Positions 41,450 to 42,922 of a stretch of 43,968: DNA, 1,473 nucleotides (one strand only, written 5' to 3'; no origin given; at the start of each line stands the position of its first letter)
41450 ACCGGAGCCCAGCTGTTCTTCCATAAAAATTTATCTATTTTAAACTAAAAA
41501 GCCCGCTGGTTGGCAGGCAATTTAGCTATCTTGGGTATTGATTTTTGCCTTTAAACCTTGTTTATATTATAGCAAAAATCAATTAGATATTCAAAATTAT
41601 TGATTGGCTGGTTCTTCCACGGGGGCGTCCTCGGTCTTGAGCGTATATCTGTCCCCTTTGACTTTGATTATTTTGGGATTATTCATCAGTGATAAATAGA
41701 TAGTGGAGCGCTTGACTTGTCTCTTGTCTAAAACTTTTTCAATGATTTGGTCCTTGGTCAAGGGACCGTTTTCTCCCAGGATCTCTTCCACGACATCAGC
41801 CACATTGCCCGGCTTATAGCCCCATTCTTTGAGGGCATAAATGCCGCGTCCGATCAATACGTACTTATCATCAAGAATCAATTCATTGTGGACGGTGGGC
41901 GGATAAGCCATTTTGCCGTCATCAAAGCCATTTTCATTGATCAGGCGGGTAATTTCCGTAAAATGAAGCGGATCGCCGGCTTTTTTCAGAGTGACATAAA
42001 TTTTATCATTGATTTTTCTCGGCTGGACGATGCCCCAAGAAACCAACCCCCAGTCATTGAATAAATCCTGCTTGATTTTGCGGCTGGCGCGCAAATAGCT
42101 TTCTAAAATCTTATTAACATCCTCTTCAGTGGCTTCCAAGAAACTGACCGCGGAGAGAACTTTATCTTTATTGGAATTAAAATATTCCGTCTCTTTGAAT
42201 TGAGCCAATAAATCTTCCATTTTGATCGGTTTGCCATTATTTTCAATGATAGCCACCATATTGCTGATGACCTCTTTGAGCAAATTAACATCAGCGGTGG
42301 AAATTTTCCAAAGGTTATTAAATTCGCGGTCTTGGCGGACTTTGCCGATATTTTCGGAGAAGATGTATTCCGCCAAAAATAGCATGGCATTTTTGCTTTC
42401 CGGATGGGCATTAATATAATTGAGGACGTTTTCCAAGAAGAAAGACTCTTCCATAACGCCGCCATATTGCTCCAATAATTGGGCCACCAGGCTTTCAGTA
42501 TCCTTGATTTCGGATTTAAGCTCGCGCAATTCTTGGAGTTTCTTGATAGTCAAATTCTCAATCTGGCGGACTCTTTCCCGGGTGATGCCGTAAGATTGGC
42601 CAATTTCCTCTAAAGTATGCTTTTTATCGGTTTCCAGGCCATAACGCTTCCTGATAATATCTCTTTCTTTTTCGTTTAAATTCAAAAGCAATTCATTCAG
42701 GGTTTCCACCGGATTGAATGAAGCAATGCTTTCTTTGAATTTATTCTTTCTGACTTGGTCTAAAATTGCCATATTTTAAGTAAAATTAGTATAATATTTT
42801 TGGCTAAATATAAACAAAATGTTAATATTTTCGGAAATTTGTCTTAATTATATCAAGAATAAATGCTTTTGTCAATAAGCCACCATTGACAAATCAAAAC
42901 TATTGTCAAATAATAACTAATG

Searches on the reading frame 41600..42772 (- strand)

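Call 70: search_protein_families(library=pfam, max_evalue=0.00001, proteins=[window:41600-42772:-])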
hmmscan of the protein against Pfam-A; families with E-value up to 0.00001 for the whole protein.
window:41600-42772:- (391 aa): 1 family
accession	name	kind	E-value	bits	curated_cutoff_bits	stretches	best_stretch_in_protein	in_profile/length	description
PF04545.22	Sigma70_r4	-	1.8e-15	56.6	24.1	1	29-81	2-50/50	Sigma-70, region 4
